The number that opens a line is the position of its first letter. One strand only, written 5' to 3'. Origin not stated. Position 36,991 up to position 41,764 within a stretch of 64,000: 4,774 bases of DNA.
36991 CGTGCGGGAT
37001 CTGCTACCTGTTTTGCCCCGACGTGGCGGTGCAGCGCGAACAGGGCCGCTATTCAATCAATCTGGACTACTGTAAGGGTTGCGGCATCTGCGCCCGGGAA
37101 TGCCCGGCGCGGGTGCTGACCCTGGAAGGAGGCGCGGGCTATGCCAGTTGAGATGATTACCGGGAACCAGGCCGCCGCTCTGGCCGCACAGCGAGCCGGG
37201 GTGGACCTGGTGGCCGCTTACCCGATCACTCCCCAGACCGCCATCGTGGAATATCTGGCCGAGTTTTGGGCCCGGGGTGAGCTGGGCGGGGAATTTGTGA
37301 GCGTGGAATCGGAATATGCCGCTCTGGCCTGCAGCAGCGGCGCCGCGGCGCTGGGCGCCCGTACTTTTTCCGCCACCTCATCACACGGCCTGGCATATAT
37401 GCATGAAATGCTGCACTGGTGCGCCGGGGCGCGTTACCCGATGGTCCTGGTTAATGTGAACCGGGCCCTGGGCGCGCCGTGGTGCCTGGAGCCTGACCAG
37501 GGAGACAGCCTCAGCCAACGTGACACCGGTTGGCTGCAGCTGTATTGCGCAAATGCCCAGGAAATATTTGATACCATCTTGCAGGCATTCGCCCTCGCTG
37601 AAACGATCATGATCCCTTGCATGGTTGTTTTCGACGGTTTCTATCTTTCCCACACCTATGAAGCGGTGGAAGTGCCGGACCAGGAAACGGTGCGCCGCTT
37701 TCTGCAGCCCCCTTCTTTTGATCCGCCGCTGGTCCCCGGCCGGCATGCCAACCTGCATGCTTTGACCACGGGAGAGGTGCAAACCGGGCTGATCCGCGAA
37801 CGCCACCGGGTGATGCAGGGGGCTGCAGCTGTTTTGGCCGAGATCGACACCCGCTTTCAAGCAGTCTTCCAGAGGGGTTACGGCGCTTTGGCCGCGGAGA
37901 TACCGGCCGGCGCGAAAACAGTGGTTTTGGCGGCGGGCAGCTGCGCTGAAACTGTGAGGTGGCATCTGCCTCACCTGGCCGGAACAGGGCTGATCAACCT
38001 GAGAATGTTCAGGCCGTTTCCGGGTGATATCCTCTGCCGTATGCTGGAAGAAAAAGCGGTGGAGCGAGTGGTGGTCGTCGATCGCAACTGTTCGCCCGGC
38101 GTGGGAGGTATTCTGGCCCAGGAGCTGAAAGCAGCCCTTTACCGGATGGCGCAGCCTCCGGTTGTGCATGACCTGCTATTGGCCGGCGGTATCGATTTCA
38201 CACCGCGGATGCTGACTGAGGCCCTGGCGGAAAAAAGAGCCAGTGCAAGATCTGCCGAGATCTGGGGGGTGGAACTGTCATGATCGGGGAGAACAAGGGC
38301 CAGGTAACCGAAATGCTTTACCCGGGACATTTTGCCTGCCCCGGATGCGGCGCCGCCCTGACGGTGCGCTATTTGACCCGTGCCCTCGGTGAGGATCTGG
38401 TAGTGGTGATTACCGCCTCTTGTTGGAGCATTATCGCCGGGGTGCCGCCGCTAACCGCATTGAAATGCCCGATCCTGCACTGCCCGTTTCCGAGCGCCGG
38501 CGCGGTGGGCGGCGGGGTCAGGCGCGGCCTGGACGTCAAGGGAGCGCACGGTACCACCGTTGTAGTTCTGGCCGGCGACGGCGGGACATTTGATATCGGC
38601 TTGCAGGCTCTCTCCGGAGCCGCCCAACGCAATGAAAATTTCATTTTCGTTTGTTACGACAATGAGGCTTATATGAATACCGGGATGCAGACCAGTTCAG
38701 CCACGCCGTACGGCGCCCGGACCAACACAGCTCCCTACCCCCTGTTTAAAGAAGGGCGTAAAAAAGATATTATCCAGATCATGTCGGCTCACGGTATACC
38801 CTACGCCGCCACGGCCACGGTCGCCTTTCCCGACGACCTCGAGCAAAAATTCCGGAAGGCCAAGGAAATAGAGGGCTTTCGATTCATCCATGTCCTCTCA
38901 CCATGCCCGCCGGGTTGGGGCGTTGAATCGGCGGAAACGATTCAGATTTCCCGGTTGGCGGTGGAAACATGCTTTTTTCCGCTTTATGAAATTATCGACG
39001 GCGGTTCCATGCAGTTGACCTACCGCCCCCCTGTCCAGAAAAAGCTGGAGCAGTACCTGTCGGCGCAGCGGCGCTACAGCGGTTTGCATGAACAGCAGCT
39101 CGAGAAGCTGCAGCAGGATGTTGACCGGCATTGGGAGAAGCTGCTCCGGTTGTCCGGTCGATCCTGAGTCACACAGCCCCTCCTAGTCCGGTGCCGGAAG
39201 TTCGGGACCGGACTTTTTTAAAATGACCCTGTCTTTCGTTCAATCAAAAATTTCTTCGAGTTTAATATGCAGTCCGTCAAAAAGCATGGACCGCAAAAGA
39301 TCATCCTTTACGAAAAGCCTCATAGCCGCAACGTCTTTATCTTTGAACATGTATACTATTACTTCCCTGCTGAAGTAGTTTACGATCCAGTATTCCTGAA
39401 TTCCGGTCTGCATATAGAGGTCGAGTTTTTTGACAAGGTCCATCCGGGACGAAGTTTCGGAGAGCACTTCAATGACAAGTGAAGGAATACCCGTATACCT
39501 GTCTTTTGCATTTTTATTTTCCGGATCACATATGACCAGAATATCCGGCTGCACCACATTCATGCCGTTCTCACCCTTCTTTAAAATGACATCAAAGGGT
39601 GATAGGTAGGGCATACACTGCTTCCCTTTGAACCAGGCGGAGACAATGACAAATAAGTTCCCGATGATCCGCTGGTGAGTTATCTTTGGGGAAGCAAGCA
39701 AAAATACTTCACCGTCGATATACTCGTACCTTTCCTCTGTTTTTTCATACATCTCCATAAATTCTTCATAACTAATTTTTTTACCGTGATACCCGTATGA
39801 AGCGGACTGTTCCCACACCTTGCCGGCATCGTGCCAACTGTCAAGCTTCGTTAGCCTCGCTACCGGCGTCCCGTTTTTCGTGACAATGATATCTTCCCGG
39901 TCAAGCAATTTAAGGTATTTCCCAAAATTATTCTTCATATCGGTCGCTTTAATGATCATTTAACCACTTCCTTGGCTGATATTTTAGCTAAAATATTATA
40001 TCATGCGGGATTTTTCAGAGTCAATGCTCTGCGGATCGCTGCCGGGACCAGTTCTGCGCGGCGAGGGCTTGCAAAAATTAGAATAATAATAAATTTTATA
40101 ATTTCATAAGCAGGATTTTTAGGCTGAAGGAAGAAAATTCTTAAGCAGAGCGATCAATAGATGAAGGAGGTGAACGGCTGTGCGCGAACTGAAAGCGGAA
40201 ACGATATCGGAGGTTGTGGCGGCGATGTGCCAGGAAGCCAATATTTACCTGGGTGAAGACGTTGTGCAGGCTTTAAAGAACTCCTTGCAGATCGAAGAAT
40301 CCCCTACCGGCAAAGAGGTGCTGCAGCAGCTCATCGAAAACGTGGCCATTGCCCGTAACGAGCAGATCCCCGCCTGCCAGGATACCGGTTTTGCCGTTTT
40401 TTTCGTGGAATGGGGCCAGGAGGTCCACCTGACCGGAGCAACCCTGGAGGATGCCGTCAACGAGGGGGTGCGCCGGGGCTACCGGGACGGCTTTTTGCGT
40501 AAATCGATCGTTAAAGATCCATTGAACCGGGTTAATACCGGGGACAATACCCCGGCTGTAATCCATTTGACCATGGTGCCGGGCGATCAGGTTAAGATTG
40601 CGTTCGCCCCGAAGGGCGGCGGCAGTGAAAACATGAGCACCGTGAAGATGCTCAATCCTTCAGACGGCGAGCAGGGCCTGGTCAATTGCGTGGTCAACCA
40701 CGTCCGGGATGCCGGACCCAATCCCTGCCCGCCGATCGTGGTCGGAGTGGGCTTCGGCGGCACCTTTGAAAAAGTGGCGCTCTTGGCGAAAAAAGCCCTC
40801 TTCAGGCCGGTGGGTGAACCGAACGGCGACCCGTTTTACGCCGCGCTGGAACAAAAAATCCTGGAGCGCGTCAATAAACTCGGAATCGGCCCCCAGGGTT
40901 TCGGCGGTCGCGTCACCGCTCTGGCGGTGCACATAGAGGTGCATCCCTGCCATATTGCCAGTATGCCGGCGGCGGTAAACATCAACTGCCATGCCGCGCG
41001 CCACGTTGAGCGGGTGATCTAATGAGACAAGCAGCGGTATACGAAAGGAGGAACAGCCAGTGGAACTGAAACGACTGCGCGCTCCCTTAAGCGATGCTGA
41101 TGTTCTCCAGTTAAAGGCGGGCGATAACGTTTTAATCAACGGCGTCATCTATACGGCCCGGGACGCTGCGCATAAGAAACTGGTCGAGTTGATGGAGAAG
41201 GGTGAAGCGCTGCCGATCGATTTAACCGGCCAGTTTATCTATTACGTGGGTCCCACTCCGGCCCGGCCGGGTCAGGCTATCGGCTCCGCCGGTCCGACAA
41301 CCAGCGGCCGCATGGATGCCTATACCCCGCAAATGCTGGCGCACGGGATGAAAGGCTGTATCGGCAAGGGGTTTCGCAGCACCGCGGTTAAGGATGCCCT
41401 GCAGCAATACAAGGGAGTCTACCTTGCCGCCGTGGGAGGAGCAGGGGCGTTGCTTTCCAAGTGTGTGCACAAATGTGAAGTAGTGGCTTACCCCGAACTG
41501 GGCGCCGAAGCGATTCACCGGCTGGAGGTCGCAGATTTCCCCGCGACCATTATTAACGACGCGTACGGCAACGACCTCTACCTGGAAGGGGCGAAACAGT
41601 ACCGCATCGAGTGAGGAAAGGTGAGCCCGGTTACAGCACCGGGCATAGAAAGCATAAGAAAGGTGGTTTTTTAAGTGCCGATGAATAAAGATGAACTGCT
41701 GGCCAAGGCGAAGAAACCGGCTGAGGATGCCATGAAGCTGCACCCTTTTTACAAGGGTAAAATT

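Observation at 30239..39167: bkd-like sigma-54/CodY regulon rebuilt around a ferredoxin-type oxidoreductase, linking to the mutase cluster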

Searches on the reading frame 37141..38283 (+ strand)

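Call 3: search_protein_families(library=pfam, proteins=[window:37141-38283:+])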
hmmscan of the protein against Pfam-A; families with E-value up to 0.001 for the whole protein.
window:37141-38283:+ (380 aa): 2 families
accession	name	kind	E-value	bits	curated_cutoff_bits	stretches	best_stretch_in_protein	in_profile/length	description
PF01855.24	POR_N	-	9.3e-64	215.7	27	1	15-227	2-221/231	Pyruvate flavodoxin/ferredoxin oxidoreductase, thiamine diP-bdg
PF17147.9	PFOR_II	-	7.1e-13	49.2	27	1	258-356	1-100/102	Pyruvate:ferredoxin oxidoreductase core domain II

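Call 4: search_protein_families(library=ncbifam, proteins=[window:37141-38283:+])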
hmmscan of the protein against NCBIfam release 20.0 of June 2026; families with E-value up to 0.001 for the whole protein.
window:37141-38283:+ (380 aa): 13 families
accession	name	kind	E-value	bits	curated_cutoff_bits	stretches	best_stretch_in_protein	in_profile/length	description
NF040682.1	PorA_Arch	equivalog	1.8e-95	320.1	550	1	3-368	3-374/387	pyruvate synthase subunit PorA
NF006232.0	PRK08366.1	equivalog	8.2e-89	297.9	646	1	4-358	8-367/394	2-ketoisovalerate ferredoxin oxidoreductase subunit alpha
NF006233.0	PRK08367.1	equivalog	3.7e-74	249.9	625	1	4-365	5-372/394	pyruvate ferredoxin oxidoreductase subunit alpha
NF007201.0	PRK09622.1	equivalog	1.2e-63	215.4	590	1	3-373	10-386/405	2-oxoacid:ferredoxin oxidoreductase subunit alpha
NF045764.1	PhenlGlyoxDHPadG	equivalog_domain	2.2e-61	207.5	700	1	6-363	5-377/398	NADH-dependent phenylglyoxylate dehydrogenase subunit alpha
NF045791.1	OxalOxredalpha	equivalog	2.9e-50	171.5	500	1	4-337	5-346/395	oxalate oxidoreductase subunit alpha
NF006412.0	PRK08659.1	equivalog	9.7e-36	123.7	411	1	3-362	5-373/378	2-oxoacid:acceptor oxidoreductase subunit alpha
NF005507.0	PRK07119.1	subfamily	7.2e-35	120.4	399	1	4-187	5-191/352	3-methyl-2-oxobutanoate dehydrogenase subunit VorB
TIGR03710.1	OAFO_sf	subfamily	1.8e-33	116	482.75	1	5-330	195-537/561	2-oxoacid:acceptor oxidoreductase subunit alpha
TIGR02176.1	pyruv_ox_red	equivalog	2.7e-32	111.6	911.35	1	4-361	2-374/1167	pyruvate:ferredoxin (flavodoxin) oxidoreductase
NF007206.0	PRK09627.1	equivalog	2.3e-22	79.5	579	1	6-186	6-189/375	2-oxoglutarate synthase subunit alpha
NF041170.1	Oxoac_fdxalpha_Archa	equivalog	4.1e-18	65.1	800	1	5-184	237-430/636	2-oxoacid:ferredoxin oxidoreductase subunit alpha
TIGR03336.1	IOR_alpha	equivalog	1.1e-11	43.8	650.9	1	4-182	3-178/595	indolepyruvate ferredoxin oxidoreductase subunit alpha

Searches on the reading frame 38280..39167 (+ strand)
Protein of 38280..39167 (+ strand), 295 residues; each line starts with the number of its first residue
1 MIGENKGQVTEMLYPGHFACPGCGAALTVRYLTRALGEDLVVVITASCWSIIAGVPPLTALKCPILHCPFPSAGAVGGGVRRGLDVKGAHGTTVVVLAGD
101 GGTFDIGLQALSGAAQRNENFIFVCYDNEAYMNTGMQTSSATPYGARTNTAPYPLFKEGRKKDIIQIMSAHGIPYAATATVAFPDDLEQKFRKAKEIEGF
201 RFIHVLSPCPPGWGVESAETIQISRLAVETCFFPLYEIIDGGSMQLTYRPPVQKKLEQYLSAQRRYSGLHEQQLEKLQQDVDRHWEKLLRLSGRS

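Call 3: search_protein_families(library=pfam, proteins=[window:38280-39167:+])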
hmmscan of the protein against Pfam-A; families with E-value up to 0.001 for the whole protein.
window:38280-39167:+ (295 aa): 1 family
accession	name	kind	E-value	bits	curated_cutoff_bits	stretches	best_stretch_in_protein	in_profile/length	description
PF02775.26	TPP_enzyme_C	-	1.4e-21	77.3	21.9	1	86-205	42-151/151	Thiamine pyrophosphate enzyme, C-terminal TPP binding domain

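Call 4: search_protein_families(library=ncbifam, proteins=[window:38280-39167:+])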
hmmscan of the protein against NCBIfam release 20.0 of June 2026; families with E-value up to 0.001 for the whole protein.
window:38280-39167:+ (295 aa): 17 families
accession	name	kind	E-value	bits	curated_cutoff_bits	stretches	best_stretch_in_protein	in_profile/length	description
NF008818.0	PRK11864.1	subfamily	1.3e-107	359.4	405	1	10-291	11-295/300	3-methyl-2-oxobutanoate dehydrogenase subunit beta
NF008819.1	PRK11865.1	equivalog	4.1e-100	334.9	405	1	8-288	9-296/300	pyruvate synthase subunit PorB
NF045792.1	OxalOxredbeta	equivalog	3.1e-65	220.2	590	1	10-286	14-301/311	oxalate oxidoreductase subunit beta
NF045766.1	PhenlGlyoxDHPadI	equivalog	4.9e-65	220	700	1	5-292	144-437/443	NADH-dependent phenylglyoxylate dehydrogenase subunit beta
TIGR02176.1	pyruv_ox_red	equivalog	1e-19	70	911.35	1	94-287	956-1154/1167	pyruvate:ferredoxin (flavodoxin) oxidoreductase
NF008820.0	PRK11866.1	equivalog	7.3e-17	61.7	402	1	19-209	17-201/287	2-oxoacid ferredoxin oxidoreductase subunit beta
TIGR02177.1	PorB_KorB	subfamily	1.5e-13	50.9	261.9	1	20-210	4-188/286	2-oxoacid:acceptor oxidoreductase, beta subunit, pyruvate/2-ketoisovalerate family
NF007207.0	PRK09628.1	equivalog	1.5e-12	47.7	364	1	20-210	19-203/277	2-oxoglutarate ferredoxin oxidoreductase subunit beta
NF041171.1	Oxoac_fdxbeta_Archa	equivalog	1.3e-10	41.1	423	1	91-211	73-191/296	2-oxoacid:ferredoxin oxidoreductase subunit beta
TIGR03846.1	sulfopy_beta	equivalog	3.1e-08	33.7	221.5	1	90-142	59-111/182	sulfopyruvate decarboxylase subunit beta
NF008821.0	PRK11869.1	equivalog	3.1e-08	32.8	438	1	20-210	17-201/286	2-oxoacid ferredoxin oxidoreductase subunit beta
NF006122.0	PRK08266.1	subfamily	1.5e-06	27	571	1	74-205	402-522/543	hypothetical protein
TIGR03336.1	IOR_alpha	equivalog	3e-06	25.9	650.9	1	19-209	358-531/595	indolepyruvate ferredoxin oxidoreductase subunit alpha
TIGR03297.1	Ppyr-DeCO2ase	equivalog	6.3e-05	22.1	312.5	0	90-205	237-332/360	phosphonopyruvate decarboxylase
NF006052.0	PRK08199.1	subfamily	0.00015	20.2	539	1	71-141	412-482/559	thiamine pyrophosphate protein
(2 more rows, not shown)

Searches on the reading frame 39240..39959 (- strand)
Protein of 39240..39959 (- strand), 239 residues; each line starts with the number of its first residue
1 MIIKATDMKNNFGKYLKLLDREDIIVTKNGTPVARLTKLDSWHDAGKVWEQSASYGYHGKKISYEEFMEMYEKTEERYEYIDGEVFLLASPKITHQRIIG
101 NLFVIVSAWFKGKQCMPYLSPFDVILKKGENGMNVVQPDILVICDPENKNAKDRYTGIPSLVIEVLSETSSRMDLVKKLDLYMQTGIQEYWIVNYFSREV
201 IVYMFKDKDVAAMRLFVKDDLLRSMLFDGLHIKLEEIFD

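Call 3: search_protein_families(library=pfam, proteins=[window:39240-39959:-])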
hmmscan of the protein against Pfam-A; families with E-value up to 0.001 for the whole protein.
window:39240-39959:- (239 aa): 2 families
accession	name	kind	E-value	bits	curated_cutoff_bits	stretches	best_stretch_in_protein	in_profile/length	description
PF05685.18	Uma2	-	6.5e-31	107.6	27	1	65-233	2-170/172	Putative restriction endonuclease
PF02604.26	PhdYeFM_antitox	-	9.5e-07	28.9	29.8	1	2-42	3-45/74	Antitoxin Phd_YefM, type II toxin-antitoxin system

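Call 4: search_protein_families(library=ncbifam, proteins=[window:39240-39959:-])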
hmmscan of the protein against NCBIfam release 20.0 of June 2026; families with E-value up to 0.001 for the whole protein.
window:39240-39959:- (239 aa): 1 family
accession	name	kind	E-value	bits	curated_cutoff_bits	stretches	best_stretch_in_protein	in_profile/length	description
TIGR01552.1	phd_fam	subfamily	1.4e-07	30.7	20.8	1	3-42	2-42/53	type II toxin-antitoxin system prevent-host-death family antitoxin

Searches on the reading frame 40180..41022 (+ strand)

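Call 9: search_protein_families(library=pfam, proteins=[window:40180-41022:+], max_evalue=0.01)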
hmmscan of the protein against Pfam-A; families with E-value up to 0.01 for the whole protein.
window:40180-41022:+ (280 aa): 1 family
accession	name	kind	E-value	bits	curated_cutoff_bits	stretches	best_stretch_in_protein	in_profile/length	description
PF05681.19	Fumerase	-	6.1e-119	396.7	25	1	11-277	2-268/270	Fumarate hydratase (Fumerase)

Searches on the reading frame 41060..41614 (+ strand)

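Call 9: search_protein_families(library=pfam, proteins=[window:41060-41614:+], max_evalue=0.01)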
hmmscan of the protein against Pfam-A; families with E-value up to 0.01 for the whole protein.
window:41060-41614:+ (184 aa): 1 family
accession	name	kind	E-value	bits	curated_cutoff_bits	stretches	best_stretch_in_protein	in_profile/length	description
PF05683.17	Fumerase_C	-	1.2e-60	204.8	22.2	1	7-175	32-203/205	Fumarase C-terminus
